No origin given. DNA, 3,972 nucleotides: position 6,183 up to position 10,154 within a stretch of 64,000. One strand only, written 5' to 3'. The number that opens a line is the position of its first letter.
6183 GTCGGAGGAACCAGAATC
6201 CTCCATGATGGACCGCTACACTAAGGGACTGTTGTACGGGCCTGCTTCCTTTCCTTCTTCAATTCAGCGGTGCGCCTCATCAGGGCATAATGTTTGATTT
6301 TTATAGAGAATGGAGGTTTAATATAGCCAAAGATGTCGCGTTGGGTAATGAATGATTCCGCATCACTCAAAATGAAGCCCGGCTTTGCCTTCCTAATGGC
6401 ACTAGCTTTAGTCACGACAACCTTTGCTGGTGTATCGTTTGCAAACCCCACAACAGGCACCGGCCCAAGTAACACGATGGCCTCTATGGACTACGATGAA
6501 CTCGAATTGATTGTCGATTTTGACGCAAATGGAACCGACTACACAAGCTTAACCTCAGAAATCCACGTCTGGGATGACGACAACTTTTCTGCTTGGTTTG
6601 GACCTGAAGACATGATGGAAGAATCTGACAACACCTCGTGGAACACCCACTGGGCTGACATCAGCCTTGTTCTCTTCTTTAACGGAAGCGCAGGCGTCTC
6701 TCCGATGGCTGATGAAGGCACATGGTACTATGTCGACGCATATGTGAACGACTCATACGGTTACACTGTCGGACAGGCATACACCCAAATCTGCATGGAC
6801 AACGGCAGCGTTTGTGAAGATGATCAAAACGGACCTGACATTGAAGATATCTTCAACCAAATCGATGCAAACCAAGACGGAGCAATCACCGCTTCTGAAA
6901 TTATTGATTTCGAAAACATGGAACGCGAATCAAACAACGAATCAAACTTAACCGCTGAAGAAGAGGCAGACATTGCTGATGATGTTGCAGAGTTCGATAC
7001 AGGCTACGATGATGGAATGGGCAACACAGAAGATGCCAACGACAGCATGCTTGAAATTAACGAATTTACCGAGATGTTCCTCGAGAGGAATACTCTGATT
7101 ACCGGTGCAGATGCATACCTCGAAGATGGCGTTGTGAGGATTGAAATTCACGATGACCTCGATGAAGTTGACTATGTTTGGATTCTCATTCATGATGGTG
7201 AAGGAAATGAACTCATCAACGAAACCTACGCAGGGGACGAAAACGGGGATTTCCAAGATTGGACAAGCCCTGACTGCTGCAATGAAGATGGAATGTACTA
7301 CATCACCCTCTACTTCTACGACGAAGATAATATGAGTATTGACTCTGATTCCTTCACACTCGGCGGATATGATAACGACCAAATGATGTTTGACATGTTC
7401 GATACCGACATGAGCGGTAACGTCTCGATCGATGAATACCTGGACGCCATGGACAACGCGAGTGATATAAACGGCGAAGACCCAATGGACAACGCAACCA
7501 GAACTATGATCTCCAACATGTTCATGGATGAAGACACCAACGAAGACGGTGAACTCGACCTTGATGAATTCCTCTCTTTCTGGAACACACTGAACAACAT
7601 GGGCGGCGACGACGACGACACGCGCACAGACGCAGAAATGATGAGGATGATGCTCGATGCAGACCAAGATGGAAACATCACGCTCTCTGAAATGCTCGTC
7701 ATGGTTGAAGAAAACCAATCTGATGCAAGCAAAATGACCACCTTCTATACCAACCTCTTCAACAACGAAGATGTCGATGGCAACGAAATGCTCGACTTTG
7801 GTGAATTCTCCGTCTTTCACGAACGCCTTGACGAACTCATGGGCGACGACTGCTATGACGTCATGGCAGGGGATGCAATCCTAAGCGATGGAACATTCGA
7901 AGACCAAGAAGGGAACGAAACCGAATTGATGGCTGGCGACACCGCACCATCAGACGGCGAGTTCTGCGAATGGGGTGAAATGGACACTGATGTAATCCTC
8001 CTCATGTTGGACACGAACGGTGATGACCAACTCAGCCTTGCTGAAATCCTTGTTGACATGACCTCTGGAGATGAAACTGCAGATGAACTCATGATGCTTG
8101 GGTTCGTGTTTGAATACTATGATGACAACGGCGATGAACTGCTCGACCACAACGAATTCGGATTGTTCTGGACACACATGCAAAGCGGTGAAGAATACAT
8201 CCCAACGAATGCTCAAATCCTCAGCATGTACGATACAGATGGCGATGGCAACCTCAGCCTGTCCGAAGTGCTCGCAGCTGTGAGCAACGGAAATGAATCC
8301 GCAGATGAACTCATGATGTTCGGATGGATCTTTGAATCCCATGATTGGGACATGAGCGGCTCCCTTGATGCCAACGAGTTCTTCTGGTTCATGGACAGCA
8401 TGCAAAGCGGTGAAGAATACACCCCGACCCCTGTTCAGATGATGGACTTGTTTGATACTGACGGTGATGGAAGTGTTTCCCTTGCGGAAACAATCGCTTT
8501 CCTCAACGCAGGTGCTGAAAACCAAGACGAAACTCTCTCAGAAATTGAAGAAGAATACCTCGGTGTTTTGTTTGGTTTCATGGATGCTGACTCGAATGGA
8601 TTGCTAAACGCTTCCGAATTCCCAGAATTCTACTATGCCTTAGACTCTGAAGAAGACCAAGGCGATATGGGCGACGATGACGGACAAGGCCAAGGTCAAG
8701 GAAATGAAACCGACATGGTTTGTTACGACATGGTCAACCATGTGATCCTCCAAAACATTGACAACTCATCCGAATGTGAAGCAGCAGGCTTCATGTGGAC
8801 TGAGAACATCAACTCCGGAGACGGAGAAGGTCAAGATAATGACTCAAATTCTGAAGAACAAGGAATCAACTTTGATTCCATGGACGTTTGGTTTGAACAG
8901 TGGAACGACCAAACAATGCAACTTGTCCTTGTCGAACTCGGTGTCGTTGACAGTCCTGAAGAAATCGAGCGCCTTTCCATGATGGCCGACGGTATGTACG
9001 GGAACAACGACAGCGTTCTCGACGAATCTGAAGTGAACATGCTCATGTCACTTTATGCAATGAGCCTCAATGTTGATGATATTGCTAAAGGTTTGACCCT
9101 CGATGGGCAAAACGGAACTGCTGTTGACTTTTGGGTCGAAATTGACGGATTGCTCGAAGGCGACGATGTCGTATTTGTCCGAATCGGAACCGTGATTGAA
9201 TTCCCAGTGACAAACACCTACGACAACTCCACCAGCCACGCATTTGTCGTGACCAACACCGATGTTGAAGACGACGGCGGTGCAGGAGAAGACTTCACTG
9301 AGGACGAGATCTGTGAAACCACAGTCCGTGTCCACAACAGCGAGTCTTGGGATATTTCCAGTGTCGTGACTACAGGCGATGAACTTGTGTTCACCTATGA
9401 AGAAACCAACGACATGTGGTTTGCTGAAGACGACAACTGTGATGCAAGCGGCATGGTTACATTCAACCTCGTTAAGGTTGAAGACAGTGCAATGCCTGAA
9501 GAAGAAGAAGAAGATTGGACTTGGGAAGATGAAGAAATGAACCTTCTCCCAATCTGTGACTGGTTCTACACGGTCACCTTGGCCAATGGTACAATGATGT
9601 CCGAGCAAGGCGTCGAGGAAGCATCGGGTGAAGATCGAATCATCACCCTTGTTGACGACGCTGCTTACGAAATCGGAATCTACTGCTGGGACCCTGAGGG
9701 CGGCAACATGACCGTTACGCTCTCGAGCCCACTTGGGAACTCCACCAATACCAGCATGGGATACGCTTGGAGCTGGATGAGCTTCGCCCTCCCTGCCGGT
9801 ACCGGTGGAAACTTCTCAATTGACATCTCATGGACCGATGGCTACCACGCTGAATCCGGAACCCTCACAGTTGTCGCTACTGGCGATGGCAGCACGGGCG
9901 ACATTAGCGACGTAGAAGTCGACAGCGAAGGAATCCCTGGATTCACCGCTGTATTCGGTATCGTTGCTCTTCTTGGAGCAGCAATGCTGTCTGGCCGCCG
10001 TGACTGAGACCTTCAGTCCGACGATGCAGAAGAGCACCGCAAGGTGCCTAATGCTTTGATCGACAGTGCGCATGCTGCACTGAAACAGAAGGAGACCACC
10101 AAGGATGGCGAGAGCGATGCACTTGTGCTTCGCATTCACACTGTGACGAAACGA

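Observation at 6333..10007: Extracellular protein with at least 11 canonical EF-hands, anchored by PGF-CTERM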

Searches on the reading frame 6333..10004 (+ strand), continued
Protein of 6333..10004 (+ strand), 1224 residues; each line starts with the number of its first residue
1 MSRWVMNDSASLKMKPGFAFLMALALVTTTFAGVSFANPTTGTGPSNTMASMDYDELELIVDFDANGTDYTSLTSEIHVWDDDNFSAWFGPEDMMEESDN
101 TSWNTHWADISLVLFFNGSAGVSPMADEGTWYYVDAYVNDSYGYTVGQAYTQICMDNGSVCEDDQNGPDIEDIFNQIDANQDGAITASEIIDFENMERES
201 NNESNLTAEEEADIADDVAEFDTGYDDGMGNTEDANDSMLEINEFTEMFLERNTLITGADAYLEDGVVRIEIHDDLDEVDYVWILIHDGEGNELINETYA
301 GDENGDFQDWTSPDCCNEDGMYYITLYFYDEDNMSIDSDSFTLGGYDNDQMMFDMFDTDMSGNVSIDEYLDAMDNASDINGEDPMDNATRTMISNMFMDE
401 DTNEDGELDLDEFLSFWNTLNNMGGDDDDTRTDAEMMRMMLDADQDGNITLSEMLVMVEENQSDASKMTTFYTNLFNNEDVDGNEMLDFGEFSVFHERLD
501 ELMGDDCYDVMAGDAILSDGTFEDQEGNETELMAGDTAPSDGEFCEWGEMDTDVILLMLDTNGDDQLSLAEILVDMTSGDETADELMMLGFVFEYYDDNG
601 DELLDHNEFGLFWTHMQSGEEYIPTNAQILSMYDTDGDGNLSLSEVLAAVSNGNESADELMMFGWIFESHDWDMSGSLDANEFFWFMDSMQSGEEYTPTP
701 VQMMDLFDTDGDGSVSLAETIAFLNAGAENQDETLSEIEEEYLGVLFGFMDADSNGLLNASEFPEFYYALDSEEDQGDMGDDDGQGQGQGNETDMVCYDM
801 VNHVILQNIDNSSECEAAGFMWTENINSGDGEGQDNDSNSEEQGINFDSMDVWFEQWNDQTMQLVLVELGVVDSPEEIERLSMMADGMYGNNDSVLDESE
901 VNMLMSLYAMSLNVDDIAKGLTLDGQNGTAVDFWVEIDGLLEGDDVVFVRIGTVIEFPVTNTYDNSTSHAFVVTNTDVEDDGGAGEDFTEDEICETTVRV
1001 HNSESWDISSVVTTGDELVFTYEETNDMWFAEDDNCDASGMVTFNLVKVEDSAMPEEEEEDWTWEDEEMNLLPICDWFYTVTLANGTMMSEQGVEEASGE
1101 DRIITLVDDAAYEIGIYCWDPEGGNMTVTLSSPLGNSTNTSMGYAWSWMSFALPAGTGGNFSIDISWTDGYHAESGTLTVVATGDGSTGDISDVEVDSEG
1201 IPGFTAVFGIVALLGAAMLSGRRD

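Call 46: search_protein_families(library=pfam, alignment_id=A1, max_evalue=0.01)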
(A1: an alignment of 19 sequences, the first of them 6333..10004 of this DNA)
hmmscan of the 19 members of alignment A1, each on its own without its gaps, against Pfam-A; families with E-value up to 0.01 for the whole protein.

A. member 1, window:6333-10004:+ (1224 aa): 7 families
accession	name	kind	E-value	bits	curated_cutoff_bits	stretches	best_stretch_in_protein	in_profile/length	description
PF00036.39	EF-hand_1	-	5.3e-26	88.6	25.4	1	351-373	4-26/29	EF hand domain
PF13499.12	EF-hand_7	-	3.5e-25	88.6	30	3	350-416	5-65/67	EF-hand domain pair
PF13405.12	EF-hand_6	-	7.3e-25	84.7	25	1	169-192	1-24/30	EF-hand domain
PF13202.12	EF-hand_5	-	2.7e-18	65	25.9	1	170-191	1-22/25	EF hand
PF13833.12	EF-hand_8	-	4.7e-06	26.7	28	0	703-725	30-52/54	EF-hand domain pair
PF18204.6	PGF-CTERM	-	5.2e-05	23.5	18.8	1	1201-1223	1-23/23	PGF-CTERM motif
PF14658.12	EF-hand_9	-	0.001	19.9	37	0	352-414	3-59/66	EF-hand domain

B. families by the number of members that match (of 19 scanned): 12 families
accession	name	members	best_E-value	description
PF13499.12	EF-hand_7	19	6.1e-35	EF-hand domain pair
PF00036.39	EF-hand_1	19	9.1e-34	EF hand domain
PF13405.12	EF-hand_6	19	3.6e-27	EF-hand domain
PF13202.12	EF-hand_5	19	8.8e-19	EF hand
PF13833.12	EF-hand_8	12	2.5e-09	EF-hand domain pair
PF10591.15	SPARC_Ca_bdg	5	0.00023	Secreted protein acidic and rich in cysteine Ca binding region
PF18204.6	PGF-CTERM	3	5.2e-05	PGF-CTERM motif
PF14658.12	EF-hand_9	2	1e-05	EF-hand domain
PF14788.12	EF-hand_10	2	0.0027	EF hand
PF02412.23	TSP_3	1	7.8e-06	Thrombospondin type 3 repeat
PF00404.24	Dockerin_1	1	0.0036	Dockerin type I domain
PF03272.18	Mucin_bdg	1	0.0066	Putative mucin or carbohydrate-binding module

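Call 47: search_protein_families(library=ncbifam, alignment_id=A1, max_evalue=0.1)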
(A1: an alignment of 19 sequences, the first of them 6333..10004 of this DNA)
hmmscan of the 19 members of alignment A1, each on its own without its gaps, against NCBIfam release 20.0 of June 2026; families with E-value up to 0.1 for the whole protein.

A. member 1, window:6333-10004:+ (1224 aa): 3 families
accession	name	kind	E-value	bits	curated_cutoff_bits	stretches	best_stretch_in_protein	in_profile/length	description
NF041410.1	XopAW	subfamily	7.5e-26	91.3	120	4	625-763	27-158/235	XopAW family type III secretion system calcium-binding effector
TIGR04126.1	PGF_CTERM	domain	6.6e-07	28.9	24.5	1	1198-1223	2-27/28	PGF-CTERM sorting domain-containing protein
NF038285.1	deiodinase_rel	hypoth_equivalog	1.4e-05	24.8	250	0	553-624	63-132/347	deiodinase family protein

B. families by the number of members that match (of 19 scanned): 8 families
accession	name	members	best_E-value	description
NF041410.1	XopAW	19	4.9e-33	XopAW family type III secretion system calcium-binding effector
TIGR04126.1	PGF_CTERM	19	1.6e-08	PGF-CTERM sorting domain-containing protein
NF038285.1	deiodinase_rel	12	5.6e-08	deiodinase family protein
NF053806.1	lanmdlnLanM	4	8.3e-05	lanmodulin LanM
NF053612.1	anchor_PA1041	1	3.5e-06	PA1041 family peptidoglycan-binding anchor lipoprotein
NF033763.1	exchanger_TraB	1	0.00057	outer membrane exchange protein TraB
TIGR00142.1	hycI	1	0.033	hydrogenase maturation peptidase HycI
NF011585.0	PRK15009.1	1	0.05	GDP-mannose pyrophosphatase NudK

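Call 69: search_protein_families(library=pfam, proteins=[L014:8502-10211:+, L014:13717-14340:-, L010:18601-19368:-, L014:1345-4815:+], max_evalue=0.01)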
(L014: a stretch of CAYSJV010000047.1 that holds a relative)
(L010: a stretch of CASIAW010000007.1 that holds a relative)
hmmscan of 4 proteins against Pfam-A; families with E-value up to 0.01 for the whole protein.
L014:8502-10211:+ (570 aa): 1 family
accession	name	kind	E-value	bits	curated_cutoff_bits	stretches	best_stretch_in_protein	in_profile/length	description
PF00209.24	SNF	-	3.2e-48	165.2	27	2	11-128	2-118/524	Sodium:neurotransmitter symporter family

L014:13717-14340:- (208 aa): 4 families
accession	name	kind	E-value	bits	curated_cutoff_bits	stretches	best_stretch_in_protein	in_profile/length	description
PF01061.29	ABC2_membrane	-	7.2e-27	94.7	26.9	1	16-171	52-210/211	ABC-2 type transporter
PF12698.13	ABC2_membrane_3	-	4.2e-21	75.9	31.6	1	6-199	156-344/347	ABC-2 family transporter protein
PF12679.13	ABC2_membrane_2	-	0.00026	20.8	27.2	1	18-199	73-271/283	ABC-2 family transporter protein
PF03379.19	CcmB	-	0.00036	20.5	24.9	1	7-110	40-141/215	CcmB protein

L010:18601-19368:- (256 aa): 0 families

L014:1345-4815:+ (1157 aa): 1 family
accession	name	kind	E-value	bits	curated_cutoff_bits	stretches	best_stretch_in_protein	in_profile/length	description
PF18204.6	PGF-CTERM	-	0.0097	16.3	18.8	0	1135-1156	2-23/23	PGF-CTERM motif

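Call 77: find_related_loci(query=A1, collection=viral_contigs, flank=5000)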
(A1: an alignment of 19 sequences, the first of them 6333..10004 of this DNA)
Query A1 (1224 aa) in viral_contigs; peptide patterns used: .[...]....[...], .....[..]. (x = any residue, [..] = any of these).
32 stretches matched a pattern, but none encodes a relative of the query by tblastn (E <= 1e-3).

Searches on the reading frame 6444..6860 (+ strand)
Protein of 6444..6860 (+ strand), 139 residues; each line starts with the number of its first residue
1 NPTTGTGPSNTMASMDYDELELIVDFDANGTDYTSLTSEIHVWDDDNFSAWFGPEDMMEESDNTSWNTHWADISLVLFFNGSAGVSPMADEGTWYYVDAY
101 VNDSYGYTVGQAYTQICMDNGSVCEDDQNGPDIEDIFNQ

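Call 41: search_protein_families(library=pfam, proteins=[window:6444-6860:+], max_evalue=1)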
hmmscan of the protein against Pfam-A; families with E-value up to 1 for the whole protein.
window:6444-6860:+ (139 aa): 0 families

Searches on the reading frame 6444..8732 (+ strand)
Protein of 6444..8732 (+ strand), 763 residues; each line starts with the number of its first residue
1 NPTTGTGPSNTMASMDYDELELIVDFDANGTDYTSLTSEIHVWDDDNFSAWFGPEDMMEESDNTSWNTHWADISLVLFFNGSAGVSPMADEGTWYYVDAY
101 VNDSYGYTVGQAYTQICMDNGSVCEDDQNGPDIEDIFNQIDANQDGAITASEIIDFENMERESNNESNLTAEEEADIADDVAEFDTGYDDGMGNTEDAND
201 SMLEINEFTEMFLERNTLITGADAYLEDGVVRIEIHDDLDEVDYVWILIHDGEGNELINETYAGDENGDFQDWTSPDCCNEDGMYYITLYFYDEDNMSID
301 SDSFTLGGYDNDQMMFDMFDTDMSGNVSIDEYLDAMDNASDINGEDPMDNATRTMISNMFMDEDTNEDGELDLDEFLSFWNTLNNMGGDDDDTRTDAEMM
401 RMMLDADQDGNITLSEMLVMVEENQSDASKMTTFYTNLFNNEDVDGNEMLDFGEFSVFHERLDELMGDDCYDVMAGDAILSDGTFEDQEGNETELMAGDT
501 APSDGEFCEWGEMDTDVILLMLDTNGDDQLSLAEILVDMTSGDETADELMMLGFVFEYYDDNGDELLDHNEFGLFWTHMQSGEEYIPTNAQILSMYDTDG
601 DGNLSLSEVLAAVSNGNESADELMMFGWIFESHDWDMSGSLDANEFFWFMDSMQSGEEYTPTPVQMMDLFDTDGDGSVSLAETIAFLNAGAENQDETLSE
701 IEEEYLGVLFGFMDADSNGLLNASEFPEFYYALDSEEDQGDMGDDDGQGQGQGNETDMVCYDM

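Call 43: predict_structure(alignment_id=A3)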
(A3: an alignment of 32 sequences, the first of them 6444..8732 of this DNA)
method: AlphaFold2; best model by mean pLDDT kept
length: 763 residues; sequences in the alignment: 32
mean_pLDDT: 76.0   pTM: 0.37
mean pLDDT of the five models: 76.0, 73.1, 69.6, 66.9, 63.7
residues with pLDDT >= 90: 52; 70-90: 540; 50-70: 113; < 50: 58
segments of 3 or more residues with pLDDT < 50: 1-8, 63-65, 126-130, 191-193, 387-394, 737-763
pLDDT, mean of each block of 10 residues (from residue 1): 34 84 82 84 89 87 59 89 84 88 87 86 55 77 86 90 87 86 77 61 82 63 78 78 86 82 75 76 78 82 71 75 85 83 72 73 83 85 56 53 71 80 66 86 86 81 69 83 81 85 83 74 86 79 68 84 86 82 71 78 84 72 78 87 83 70 77 84 78 61 78 83 82 55 30 28 24
secondary structure, 60 per line:
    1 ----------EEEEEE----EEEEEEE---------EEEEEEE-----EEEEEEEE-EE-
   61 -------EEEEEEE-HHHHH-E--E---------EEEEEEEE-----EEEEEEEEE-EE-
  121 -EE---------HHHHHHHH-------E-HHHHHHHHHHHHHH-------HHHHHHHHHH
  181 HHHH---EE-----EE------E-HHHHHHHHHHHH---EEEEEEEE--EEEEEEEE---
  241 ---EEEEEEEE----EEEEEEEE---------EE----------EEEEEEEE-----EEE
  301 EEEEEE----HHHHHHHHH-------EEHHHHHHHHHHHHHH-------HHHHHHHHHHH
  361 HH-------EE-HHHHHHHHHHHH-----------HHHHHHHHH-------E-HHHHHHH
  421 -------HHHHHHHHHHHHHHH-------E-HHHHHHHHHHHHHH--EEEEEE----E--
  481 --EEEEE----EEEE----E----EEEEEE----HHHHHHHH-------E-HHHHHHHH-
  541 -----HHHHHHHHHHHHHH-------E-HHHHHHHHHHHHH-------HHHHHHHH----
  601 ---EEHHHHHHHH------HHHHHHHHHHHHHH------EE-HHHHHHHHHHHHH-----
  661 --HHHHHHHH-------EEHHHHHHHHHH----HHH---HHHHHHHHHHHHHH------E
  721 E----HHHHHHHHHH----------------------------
elements in order (helices of 4 or more, strands of 3 or more residues): E11-16 E21-27 E37-43 E49-56 E68-74 H76-80 E95-102 E108-116 H133-140 H150-163 H171-184 H205-216 E220-227 E230-237 E244-251 E256-263 E285-292 E298-306 H311-319 H329-342 H350-362 H373-384 H396-404 H414-420 H428-442 H452-465 E468-473 E483-487 E492-495 E505-510 H515-522 H532-539 H546-559 H569-581 H589-596 H606-613 H620-633 H643-655 H663-670 H680-689 H700-713 H726-735

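Call 50: fold_search(model_id=the predicted structure, library=pdb)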
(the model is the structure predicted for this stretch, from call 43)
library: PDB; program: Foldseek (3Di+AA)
matches with E <= 10: 1971; with E <= 0.001: 145
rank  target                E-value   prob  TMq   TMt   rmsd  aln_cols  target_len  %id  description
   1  8v3l_A                6.9e-07  1.00  0.09  0.06  35.8       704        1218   11  Microtubule inner proteins in the 48-nm doublet microtubule from the proximal region of Tetrahymena thermophila strain (released 2024-05-01)
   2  3jvf_C                9.0e-06  1.00  0.11  0.25  16.1       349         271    9  Crystal structure of an Interleukin-17 receptor complex (released 2009-10-20)
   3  5b8i_B                4.2e-05  1.00  0.15  0.56   4.4       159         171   21  Crystal structure of Calcineurin A and Calcineurin B in complex with FKBP12 and FK506 from Coccidioides immitis RS (released 2015-05-20)
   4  3ll8_B                6.4e-05  1.00  0.16  0.62   4.5       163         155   22  Crystal Structure of Calcineurin in Complex with AKAP79 Peptide (released 2011-01-12)
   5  5hit_A                6.4e-05  1.00  0.08  0.37  11.2       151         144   23  Crystal Structure Analysis of Ca2+-calmodulin and a C-terminal EAG1 channel fragment (released 2016-09-14)
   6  2w73_F                6.7e-05  1.00  0.10  0.37  10.3       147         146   24  High-resolution structure of the complex between calmodulin and a peptide from calcineurin A (released 2009-05-12)
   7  5uwc_G                6.7e-05  1.00  0.09  0.24  15.4       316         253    5  Cytokine-receptor complex (released 2018-02-07)
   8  6jlh_C                7.1e-05  1.00  0.10  0.24  19.8       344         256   15  Structure of SCGN in complex with a Snap25 peptide (released 2020-03-11)
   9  3bga_A                7.8e-05  0.99  0.11  0.09  21.1       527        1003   11  Crystal structure of beta-galactosidase from Bacteroides thetaiotaomicron VPI-5482 (released 2007-12-11)
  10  8uin_A                8.7e-05  1.00  0.14  0.16  15.4       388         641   10  Structure of the C3bBb-albicin complex (released 2024-05-08)
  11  9kdf_R                8.7e-05  1.00  0.12  0.12  30.1       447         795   12  CryoEM structure of Calcineurin-fusion Human endothelin receptor type-B in complex with RES-701-3 (released 2025-05-07)
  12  4p5w_B                9.6e-05  1.00  0.13  0.27  22.9       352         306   10  Structure of the N- and C-terminal domain fusion of the human mitochondrial aspartate/glutamate carrier Citrin in the  (released 2014-11-26)
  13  5e1k                  1.0e-04  1.00  0.10  0.37  10.6       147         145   22  Selenomethionine Ca2+-Calmodulin from Paramecium tetraurelia SAD data (released 2015-11-25)
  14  2f2p_A                1.1e-04  1.00  0.10  0.33  10.4       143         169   23  Structure of calmodulin bound to a calcineurin peptide: a new way of making an old binding mode (released 2006-02-21)
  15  4hsa_C                1.1e-04  1.00  0.10  0.24  15.8       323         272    8  Structure of interleukin 17a in complex with il17ra receptor (released 2013-05-22)
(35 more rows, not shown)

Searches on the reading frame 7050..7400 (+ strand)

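Call 41: search_protein_families(library=pfam, proteins=[window:7050-7400:+], max_evalue=1)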
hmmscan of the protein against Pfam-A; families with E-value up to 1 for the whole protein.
window:7050-7400:+ (117 aa): 1 family
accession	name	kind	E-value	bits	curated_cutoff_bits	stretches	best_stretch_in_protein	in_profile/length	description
PF03272.18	Mucin_bdg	-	0.031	14.5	27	1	28-66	26-64/116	Putative mucin or carbohydrate-binding module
